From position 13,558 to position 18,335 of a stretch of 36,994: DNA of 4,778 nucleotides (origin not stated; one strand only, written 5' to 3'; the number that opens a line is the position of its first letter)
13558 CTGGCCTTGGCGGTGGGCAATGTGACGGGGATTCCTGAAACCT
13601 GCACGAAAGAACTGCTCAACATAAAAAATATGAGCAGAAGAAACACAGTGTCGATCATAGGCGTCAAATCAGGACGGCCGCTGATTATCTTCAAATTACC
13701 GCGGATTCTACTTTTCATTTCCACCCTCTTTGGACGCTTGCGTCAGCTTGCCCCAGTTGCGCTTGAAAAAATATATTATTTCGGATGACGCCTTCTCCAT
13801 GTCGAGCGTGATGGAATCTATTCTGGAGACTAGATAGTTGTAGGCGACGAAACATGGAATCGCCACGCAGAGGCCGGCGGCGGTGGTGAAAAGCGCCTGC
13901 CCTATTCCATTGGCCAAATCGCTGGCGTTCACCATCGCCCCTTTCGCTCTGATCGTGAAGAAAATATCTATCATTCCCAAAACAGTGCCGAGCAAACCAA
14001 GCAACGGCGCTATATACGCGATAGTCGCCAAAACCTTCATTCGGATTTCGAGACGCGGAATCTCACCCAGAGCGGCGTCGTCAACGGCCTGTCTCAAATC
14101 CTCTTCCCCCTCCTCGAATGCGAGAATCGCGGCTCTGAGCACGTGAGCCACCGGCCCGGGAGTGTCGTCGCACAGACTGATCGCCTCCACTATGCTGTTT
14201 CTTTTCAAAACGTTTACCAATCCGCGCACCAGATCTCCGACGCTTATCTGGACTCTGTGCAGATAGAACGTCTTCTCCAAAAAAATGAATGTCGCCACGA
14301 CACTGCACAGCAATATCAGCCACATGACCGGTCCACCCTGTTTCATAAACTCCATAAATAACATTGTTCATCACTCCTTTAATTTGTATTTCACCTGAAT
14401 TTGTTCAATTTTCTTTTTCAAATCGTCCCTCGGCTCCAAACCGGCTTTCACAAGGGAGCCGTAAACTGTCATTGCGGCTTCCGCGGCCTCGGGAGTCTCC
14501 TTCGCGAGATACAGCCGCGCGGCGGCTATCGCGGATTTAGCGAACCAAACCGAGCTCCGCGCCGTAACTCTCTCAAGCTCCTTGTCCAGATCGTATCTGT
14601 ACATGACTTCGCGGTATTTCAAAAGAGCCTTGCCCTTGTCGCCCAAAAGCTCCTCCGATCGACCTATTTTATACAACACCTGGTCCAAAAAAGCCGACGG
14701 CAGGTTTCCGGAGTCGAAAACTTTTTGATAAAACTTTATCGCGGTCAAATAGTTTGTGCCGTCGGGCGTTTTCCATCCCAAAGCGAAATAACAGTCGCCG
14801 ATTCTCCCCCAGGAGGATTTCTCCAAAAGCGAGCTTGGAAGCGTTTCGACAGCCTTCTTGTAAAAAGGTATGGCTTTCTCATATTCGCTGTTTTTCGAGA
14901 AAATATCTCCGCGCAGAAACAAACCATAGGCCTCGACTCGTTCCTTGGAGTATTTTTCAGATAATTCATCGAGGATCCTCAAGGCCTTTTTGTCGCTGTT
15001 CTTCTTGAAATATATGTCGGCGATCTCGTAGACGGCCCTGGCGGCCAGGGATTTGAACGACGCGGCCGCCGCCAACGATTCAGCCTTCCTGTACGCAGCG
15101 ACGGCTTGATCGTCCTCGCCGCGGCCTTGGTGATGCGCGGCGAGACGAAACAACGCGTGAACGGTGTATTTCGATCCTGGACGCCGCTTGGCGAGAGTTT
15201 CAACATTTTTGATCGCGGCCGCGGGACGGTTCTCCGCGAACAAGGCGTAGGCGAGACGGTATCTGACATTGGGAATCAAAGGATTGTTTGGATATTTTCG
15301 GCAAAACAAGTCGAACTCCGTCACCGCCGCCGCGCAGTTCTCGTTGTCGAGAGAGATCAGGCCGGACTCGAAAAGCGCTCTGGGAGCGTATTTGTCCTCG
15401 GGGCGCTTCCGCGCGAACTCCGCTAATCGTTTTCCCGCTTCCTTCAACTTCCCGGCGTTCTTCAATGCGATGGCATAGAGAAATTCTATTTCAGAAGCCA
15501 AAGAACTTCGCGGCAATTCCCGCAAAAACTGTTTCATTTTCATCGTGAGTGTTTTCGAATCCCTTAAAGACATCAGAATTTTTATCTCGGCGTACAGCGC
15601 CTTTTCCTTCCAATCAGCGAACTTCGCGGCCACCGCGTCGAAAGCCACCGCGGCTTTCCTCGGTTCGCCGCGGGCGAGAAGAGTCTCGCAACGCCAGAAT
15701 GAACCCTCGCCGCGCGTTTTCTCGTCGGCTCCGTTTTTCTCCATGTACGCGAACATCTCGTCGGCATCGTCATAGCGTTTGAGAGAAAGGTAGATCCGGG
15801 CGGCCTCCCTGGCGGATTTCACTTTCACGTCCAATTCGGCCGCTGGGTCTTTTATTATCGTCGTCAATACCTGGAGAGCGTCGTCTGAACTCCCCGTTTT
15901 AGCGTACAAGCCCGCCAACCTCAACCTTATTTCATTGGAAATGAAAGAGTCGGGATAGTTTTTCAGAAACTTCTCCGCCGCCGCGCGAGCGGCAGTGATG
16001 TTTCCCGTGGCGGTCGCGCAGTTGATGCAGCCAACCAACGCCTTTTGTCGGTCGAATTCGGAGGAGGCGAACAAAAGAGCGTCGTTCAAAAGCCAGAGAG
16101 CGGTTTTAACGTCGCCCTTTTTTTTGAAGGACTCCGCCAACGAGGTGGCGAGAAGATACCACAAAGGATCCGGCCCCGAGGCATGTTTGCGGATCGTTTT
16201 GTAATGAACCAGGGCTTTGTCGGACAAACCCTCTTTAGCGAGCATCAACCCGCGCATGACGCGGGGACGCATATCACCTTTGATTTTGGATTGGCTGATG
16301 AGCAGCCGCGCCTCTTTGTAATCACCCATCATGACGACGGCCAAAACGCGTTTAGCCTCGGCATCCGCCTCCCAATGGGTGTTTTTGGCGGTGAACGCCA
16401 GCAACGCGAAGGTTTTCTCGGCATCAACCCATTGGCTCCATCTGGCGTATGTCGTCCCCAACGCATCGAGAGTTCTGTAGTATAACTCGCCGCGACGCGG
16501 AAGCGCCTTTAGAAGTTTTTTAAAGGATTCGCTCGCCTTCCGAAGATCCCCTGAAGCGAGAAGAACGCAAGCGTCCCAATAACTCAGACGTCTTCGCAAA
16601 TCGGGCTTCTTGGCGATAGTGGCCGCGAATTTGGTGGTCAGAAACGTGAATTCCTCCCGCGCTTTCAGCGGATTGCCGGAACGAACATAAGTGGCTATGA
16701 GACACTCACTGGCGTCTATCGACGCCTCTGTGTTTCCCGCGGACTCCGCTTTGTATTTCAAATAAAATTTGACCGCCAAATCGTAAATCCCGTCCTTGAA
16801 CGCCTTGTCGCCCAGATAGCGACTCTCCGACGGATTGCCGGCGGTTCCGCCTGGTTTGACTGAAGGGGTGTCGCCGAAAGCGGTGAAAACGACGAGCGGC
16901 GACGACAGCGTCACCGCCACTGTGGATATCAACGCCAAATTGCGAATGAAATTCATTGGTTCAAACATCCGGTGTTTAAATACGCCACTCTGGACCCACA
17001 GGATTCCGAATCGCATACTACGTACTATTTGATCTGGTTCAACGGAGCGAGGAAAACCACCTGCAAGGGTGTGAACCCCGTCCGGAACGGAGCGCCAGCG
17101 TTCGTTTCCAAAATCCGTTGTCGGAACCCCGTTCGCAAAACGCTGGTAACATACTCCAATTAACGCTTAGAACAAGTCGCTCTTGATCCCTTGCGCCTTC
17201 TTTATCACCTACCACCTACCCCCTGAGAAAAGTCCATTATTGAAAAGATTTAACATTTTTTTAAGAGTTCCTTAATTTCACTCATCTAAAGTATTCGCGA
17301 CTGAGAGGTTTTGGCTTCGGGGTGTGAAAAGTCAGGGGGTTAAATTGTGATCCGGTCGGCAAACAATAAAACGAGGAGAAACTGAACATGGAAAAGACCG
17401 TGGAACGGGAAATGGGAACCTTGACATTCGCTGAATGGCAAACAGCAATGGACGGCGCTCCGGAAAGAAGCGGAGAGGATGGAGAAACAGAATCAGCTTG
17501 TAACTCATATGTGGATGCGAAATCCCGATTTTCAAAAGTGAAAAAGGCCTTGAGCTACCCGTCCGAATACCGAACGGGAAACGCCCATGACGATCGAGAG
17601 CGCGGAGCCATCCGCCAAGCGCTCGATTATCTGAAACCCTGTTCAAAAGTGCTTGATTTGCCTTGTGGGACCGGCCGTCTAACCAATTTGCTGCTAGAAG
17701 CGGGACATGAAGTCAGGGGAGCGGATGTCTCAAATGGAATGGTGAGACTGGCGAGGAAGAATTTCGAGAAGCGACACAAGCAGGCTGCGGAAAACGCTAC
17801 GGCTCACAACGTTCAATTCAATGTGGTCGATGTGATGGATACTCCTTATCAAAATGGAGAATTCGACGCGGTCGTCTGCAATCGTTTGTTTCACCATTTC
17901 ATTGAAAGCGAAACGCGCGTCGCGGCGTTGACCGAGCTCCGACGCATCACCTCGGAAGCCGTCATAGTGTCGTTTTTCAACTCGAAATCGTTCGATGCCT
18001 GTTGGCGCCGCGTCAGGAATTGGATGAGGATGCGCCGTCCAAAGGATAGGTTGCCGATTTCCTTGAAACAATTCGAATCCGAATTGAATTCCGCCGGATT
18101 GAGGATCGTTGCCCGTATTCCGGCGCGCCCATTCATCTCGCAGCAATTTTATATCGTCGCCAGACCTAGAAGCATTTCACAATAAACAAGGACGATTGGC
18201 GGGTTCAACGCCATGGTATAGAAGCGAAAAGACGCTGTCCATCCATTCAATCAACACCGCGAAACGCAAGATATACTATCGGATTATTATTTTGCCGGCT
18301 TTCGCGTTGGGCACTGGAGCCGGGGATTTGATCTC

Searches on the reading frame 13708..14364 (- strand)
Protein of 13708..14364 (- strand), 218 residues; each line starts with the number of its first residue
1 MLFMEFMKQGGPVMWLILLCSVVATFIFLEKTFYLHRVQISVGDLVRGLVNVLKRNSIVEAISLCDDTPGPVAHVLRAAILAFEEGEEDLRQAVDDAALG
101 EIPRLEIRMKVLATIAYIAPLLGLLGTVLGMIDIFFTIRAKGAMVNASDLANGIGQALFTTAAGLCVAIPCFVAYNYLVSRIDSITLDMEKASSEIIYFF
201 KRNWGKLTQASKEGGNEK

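Call 30: search_protein_families(library=pfam, proteins=[window:13708-14364:-])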
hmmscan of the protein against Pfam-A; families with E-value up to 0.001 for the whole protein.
window:13708-14364:- (218 aa): 1 family
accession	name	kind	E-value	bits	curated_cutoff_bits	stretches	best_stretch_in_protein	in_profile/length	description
PF01618.21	MotA_ExbB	-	1.8e-31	109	22.9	1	73-190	7-126/127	MotA/TolQ/ExbB proton channel family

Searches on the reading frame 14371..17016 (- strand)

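Call 30: search_protein_families(library=pfam, proteins=[window:14371-17016:-])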
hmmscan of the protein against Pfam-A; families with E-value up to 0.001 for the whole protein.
window:14371-17016:- (881 aa): 20 families
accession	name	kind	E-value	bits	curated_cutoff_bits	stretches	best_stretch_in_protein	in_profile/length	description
PF13174.12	TPR_6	-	2.6e-18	65.8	26.3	0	333-357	9-33/33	Tetratricopeptide repeat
PF14559.12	TPR_19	-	7.4e-17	61.9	25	0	336-390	3-54/68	Tetratricopeptide repeat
PF13428.12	TPR_14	-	8.6e-17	60.4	23.5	0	582-622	1-41/44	Tetratricopeptide repeat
PF07719.23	TPR_2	-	1.7e-16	59.3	27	0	696-727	1-32/34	Tetratricopeptide repeat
PF13432.12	TPR_16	-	4.8e-15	56.1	32.7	0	337-388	10-58/65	Tetratricopeptide repeat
PF00515.34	TPR_1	-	6.8e-14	51.4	27.8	1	696-728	1-33/34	Tetratricopeptide repeat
PF13525.12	YfiO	-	2e-13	51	25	1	545-631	5-91/203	Outer membrane lipoprotein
PF09976.15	TPR_21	-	9.5e-12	45.5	25.5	1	595-728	52-178/193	Tetratricopeptide repeat-like domain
PF13424.12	TPR_12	-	1.4e-10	41.7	30.1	0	583-649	4-75/77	Tetratricopeptide repeat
PF13181.12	TPR_8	-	6.6e-10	38.8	25.7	0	699-724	4-29/34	Tetratricopeptide repeat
PF13176.12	TPR_7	-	6.1e-06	26.4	27.9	0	703-724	6-27/36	Tetratricopeptide repeat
PF25058.1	ARM_TT21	-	9.1e-06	26.1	27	0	319-413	52-142/155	Tetratricopeptide repeat protein 21 ARM repeat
PF17874.7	TPR_MalT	-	1.6e-05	24.8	45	0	283-434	118-275/336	MalT-like TPR region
PF25064.1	ARM_TT21_5th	-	4.2e-05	24.3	27.8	0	517-570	44-97/117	TT21 fifth ARM repeats domain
PF24575.1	TPR_Slam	-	5.2e-05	24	35.2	0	550-602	52-101/104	Surface lipoprotein assembly modifier, N-terminal TPR repeats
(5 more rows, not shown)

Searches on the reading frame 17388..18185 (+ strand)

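Call 30: search_protein_families(library=pfam, proteins=[window:17388-18185:+])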
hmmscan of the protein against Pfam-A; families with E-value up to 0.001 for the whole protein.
window:17388-18185:+ (265 aa): 10 families
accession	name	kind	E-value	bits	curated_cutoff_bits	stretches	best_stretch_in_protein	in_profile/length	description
PF13649.12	Methyltransf_25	-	6.7e-19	68.8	27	1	88-188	1-93/97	Methyltransferase domain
PF08241.18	Methyltransf_11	-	2.8e-17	63.6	21.2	1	89-189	1-88/95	Methyltransferase domain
PF08242.18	Methyltransf_12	-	1.2e-12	48.8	30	1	89-187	1-91/98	Methyltransferase domain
PF13847.12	Methyltransf_31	-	3.5e-12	46.7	27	1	86-195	5-108/145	Methyltransferase domain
PF13489.12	Methyltransf_23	-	4.3e-12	46.5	27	1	75-242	13-163/164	Methyltransferase domain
PF05175.20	MTS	-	3.2e-07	30.6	23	1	86-179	33-119/170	Methyltransferase small domain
PF07021.18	MetW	-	6.3e-06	26.4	21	1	76-207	5-120/193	Methionine biosynthesis protein MetW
PF01209.24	Ubie_methyltran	-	3.6e-05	23.7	20.1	1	82-164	45-122/233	ubiE/COQ5 methyltransferase family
PF06325.19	PrmA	-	4.3e-05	23.6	22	1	81-173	158-241/296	Ribosomal protein L11 methyltransferase (PrmA)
PF03848.20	TehB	-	5e-05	23.3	20.4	1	72-177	19-113/193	Tellurite resistance protein TehB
